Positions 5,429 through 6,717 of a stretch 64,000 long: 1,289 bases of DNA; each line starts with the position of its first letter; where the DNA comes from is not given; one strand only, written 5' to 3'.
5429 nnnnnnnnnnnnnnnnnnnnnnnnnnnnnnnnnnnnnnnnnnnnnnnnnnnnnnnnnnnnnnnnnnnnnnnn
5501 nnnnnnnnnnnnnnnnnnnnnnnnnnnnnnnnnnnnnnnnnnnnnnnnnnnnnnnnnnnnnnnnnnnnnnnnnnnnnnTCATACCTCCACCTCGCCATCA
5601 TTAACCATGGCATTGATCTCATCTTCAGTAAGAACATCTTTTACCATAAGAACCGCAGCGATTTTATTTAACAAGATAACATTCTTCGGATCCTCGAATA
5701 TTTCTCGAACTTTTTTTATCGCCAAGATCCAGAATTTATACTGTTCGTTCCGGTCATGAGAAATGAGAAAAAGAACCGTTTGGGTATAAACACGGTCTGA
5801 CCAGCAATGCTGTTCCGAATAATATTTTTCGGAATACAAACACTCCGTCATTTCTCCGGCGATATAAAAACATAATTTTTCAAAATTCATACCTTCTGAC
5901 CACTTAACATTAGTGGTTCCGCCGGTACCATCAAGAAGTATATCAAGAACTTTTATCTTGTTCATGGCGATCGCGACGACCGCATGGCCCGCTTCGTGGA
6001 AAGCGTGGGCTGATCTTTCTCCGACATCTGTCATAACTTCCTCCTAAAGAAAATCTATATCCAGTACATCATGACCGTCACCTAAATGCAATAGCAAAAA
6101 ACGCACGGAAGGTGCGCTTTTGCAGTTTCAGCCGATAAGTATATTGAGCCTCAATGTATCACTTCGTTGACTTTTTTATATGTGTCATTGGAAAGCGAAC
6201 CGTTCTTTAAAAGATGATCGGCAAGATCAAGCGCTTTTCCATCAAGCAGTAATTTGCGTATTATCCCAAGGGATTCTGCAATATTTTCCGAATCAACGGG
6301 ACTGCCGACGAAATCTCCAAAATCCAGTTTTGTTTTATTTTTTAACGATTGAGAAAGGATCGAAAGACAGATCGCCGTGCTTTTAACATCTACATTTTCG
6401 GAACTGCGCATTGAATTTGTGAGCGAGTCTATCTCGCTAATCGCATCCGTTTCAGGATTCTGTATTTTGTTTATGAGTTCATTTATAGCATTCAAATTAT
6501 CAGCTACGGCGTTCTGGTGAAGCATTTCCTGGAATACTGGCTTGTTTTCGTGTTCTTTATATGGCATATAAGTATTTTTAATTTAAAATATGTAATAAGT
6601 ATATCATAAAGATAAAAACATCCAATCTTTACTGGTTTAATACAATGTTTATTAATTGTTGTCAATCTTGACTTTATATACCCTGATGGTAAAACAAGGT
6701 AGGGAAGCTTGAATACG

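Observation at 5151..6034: Tandem pair of minimal FtsH-like 'HEAGH' metallopeptidase-domain proteins with no AAA module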

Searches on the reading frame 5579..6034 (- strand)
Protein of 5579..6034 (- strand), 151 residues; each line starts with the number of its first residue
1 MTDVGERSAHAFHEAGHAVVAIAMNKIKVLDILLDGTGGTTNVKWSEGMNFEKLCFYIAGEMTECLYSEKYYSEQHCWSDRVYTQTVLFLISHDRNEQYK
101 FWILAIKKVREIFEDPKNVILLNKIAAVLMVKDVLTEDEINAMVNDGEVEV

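Call 3: search_protein_families(library=pfam, proteins=[window:5579-6034:-], max_evalue=1)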
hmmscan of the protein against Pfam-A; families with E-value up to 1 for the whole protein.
window:5579-6034:- (151 aa): 3 families
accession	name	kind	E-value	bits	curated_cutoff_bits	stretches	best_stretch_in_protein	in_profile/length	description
PF01434.24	Peptidase_M41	-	0.00041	20.7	29.9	1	5-28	6-29/191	Peptidase family M41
PF13398.12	Peptidase_M50B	-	0.026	14.7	26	1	11-44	26-60/201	Peptidase M50B-like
PF10158.14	LOH1CR12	-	0.094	13.2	24.7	1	86-139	66-121/131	Tumour suppressor protein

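Call 4: search_protein_families(library=ncbifam, proteins=[window:5579-6034:-], max_evalue=1)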
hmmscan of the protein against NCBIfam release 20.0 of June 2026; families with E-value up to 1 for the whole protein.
window:5579-6034:- (151 aa): 1 family
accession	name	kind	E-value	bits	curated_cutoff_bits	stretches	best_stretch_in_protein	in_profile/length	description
TIGR01241.2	FtsH_fam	equivalog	0.011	14.6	600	1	5-29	416-440/598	ATP-dependent zinc metalloprotease FtsH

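Call 5: search_solved_structures(query=window:5579-6034:-, max_evalue=10, show_alignments=3)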
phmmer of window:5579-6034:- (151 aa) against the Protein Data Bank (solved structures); distinct sequences matched with E-value up to 10: 6.
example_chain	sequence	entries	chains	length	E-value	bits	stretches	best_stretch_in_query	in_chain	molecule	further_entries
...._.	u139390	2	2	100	0.23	14.4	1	85-119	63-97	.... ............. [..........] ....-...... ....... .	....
8esw_S5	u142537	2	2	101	0.24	14.4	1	85-119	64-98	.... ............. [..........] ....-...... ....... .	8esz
5k04_A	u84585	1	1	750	1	12.3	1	81-140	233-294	Uncharacterized protein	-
1g84_A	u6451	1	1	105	1.1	12.3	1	28-89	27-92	IMMUNOGLOBULIN E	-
5k18_A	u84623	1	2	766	1.1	12.3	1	81-140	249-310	Uncharacterized protein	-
8cx0_A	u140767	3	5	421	5.8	9.9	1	71-105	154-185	DNA dC->dU-editing enzyme APOBEC-3G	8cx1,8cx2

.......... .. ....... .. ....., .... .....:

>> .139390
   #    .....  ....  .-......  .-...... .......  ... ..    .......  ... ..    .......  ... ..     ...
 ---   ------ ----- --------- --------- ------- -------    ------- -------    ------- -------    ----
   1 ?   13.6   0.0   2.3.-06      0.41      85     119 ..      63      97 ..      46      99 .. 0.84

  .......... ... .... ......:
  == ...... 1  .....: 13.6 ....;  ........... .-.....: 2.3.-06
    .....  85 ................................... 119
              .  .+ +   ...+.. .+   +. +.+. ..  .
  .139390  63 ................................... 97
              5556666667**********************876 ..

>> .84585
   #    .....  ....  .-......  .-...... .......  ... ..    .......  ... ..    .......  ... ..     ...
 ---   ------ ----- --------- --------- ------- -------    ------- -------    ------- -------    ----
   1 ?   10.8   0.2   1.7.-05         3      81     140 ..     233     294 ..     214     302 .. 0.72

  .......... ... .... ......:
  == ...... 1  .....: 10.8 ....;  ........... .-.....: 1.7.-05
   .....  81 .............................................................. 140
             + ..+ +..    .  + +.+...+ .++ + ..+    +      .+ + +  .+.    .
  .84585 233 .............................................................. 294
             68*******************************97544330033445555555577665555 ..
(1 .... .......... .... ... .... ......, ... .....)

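Call 13: search_protein_families(library=padloc, proteins=[window:5579-6034:-], max_evalue=1)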
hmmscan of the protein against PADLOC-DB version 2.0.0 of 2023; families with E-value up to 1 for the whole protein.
window:5579-6034:- (151 aa): 0 families

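Call 14: search_protein_families(library=phrogs, proteins=[window:5579-6034:-], max_evalue=1)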
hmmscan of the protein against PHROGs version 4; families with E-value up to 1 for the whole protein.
window:5579-6034:- (151 aa): 1 family
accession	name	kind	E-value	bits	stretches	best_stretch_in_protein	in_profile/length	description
phrog_26238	-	unknown function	0.057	13.8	1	69-128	241-300/303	-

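Call 89: predict_structure(alignment_id=A7)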
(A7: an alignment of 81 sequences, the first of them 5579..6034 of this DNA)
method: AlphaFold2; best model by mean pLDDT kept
length: 151 residues; sequences in the alignment: 81
mean_pLDDT: 95.1   pTM: 0.90
mean pLDDT of the five models: 95.1, 94.6, 94.7, 94.4, 94.0
residues with pLDDT >= 90: 139; 70-90: 8; 50-70: 4; < 50: 0
segments of 3 or more residues with pLDDT < 50: none
pLDDT, mean of each block of 10 residues (from residue 1): 90 98 96 95 93 98 96 95 98 98 98 97 98 98 83 50
secondary structure, 60 per line:
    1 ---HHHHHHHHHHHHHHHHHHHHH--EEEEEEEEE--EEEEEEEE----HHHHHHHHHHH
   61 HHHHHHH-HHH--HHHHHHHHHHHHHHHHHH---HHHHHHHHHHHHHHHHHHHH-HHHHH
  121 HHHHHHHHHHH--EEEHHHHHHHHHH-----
elements in order: H4-24 E27-35 E38-45 H50-67 H74-91 H95-114 H116-131 E134-136 H137-146
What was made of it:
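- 5579..6034 (-): Gene A: 151-aa standalone mini-M41 zinc metallopeptidase, the upstream gene of the bicistron. AlphaFold pLDDT 95.1, pTM 0.90 (call 89).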

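Call 91: fold_search(model_id=the predicted structure, library=pdb)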
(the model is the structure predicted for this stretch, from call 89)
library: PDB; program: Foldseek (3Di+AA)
matches with E <= 10: 120; with E <= 0.001: 25
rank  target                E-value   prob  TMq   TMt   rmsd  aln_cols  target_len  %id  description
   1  8xqw_C                2.5e-05  1.00  0.68  0.17   6.0       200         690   13  Cryo-EM structure of the Ycf2-FtsHi motor complex from Chlamydomonas reinhardtii in AMPPNP bound state (released 2024-09-11)
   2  6az0_MODEL_1_A        3.3e-05  1.00  0.79  0.29   5.0       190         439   18  Mitochondrial ATPase Protease YME1 (released 2017-11-15)
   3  3kds_E                3.9e-05  1.00  0.77  0.29   4.1       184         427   17  apo-FtsH crystal structure (released 2009-12-01)
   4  8xku_C                4.1e-05  1.00  0.73  0.14   4.2       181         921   17  Cryo-EM structure of the Ycf2-FtsHi motor complex from Arabidopsis in ATP-bound state (released 2024-09-11)
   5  3kds_F                5.5e-05  1.00  0.78  0.29   4.0       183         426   18  apo-FtsH crystal structure (released 2009-12-01)
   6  6nyy_B                6.2e-05  1.00  0.77  0.26   4.3       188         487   16  human m-AAA protease AFG3L2, substrate-bound (released 2019-05-22)
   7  8xqw_B                7.4e-05  1.00  0.63  0.15   6.4       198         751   13  Cryo-EM structure of the Ycf2-FtsHi motor complex from Chlamydomonas reinhardtii in AMPPNP bound state (released 2024-09-11)
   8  8xks_F                8.3e-05  1.00  0.73  0.19   4.6       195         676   14  The cryo-EM structure of Orf2971-FtsHi motor complex (released 2024-12-04)
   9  9a2p_MODEL_1_A        8.3e-05  1.00  0.70  0.19   5.3       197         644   15  Model of E. coli FtsH by in-cell photo-crosslinking MS and deep learning (released 2023-02-24)
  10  8xku_F                8.8e-05  1.00  0.81  0.28   3.6       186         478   15  Cryo-EM structure of the Ycf2-FtsHi motor complex from Arabidopsis in ATP-bound state (released 2024-09-11)
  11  8xks_G                1.2e-04  1.00  0.65  0.17   5.8       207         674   13  The cryo-EM structure of Orf2971-FtsHi motor complex (released 2024-12-04)
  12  8vwa                  1.6e-04  1.00  0.71  0.29   4.9       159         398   19  CryoEM Structure of a FtsH Helical Assembly in the Presence of ATP (released 2025-01-15)
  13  7tdo_A                2.3e-04  1.00  0.77  0.30   3.9       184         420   18  Cryo-EM structure of transmembrane AAA+ protease FtsH in the ADP state (released 2022-04-06)
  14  6nyy_C                2.6e-04  1.00  0.65  0.22   6.9       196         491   14  human m-AAA protease AFG3L2, substrate-bound (released 2019-05-22)
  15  8xqw_F                2.8e-04  1.00  0.83  0.19   3.3       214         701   14  Cryo-EM structure of the Ycf2-FtsHi motor complex from Chlamydomonas reinhardtii in AMPPNP bound state (released 2024-09-11)
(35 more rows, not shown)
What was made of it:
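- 5579..6034 (-): The top 37 Foldseek PDB hits are all FtsH-family protease domains, TMq 0.63-0.83 (call 91).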

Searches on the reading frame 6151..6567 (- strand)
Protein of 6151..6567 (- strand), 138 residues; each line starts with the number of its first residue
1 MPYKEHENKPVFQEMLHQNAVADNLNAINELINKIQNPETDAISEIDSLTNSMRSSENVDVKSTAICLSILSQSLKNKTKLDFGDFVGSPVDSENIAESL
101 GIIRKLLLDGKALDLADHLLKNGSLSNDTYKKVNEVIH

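Call 3: search_protein_families(library=pfam, proteins=[window:6151-6567:-], max_evalue=1)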
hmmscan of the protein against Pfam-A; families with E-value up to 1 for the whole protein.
window:6151-6567:- (138 aa): 1 family
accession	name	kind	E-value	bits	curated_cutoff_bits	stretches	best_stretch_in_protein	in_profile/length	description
PF01335.27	DED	-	0.14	12.9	35.9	0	11-37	42-69/82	Death effector domain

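Call 4: search_protein_families(library=ncbifam, proteins=[window:6151-6567:-], max_evalue=1)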
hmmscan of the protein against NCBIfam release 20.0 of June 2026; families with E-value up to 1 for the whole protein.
window:6151-6567:- (138 aa): 1 family
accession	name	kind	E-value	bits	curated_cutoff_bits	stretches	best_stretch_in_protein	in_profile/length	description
NF033430.1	TfxA_RiPP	subfamily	0.1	12.9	35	1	57-84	7-34/42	trifolitoxin family RiPP peptide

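Call 13: search_protein_families(library=padloc, proteins=[window:6151-6567:-], max_evalue=1)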
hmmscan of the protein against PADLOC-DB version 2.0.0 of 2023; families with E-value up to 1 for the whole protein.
window:6151-6567:- (138 aa): 0 families

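Call 14: search_protein_families(library=phrogs, proteins=[window:6151-6567:-], max_evalue=1)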
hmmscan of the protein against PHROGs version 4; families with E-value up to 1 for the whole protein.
window:6151-6567:- (138 aa): 0 families

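Call 95: list_cluster_members(proteins=[window:6151-6567:-, window:4662-4925:+, window:4922-5122:+, window:3298-3804:-, window:6734-7075:+, window:2259-2468:+, window:3965-4168:+])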
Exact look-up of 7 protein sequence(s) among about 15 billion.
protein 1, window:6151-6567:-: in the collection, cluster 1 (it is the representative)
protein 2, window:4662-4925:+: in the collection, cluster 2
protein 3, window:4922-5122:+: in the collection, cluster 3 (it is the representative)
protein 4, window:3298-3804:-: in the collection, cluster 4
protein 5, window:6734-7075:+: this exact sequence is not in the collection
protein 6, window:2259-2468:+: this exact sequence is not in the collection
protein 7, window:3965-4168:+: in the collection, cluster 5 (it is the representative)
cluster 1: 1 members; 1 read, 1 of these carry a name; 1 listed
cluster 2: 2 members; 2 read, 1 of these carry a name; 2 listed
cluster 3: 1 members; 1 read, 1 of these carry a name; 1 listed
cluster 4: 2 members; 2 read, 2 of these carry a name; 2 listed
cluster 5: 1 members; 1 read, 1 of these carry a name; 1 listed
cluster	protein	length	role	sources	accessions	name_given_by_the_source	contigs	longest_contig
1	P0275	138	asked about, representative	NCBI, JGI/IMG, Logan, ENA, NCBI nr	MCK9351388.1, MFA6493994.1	MAG: hypothetical protein WCT49_03005 [Candidatus Paceibacterota bacterium] | hypothetical protein | hypothetical protein [Candidatus Paceibacterota bacterium]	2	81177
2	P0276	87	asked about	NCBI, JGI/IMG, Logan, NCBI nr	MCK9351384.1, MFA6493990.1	MAG: hypothetical protein WCT49_02985 [Candidatus Paceibacterota bacterium] | hypothetical protein | hypothetical protein [Candidatus Paceibacterota bacterium]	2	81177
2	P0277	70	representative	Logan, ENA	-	-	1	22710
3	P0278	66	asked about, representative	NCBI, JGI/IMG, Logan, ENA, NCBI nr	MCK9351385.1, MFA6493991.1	MAG: hypothetical protein WCT49_02990 [Candidatus Paceibacterota bacterium] | hypothetical protein | hypothetical protein [Candidatus Paceibacterota bacterium]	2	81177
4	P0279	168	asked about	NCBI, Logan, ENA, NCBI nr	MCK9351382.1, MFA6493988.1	MAG: hypothetical protein WCT49_02975 [Candidatus Paceibacterota bacterium] | hypothetical protein [Candidatus Paceibacterota bacterium]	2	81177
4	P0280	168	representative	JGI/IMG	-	hypothetical protein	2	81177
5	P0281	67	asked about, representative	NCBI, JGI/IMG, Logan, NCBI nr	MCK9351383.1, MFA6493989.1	MAG: hypothetical protein WCT49_02980 [Candidatus Paceibacterota bacterium] | hypothetical protein | hypothetical protein [Candidatus Paceibacterota bacterium]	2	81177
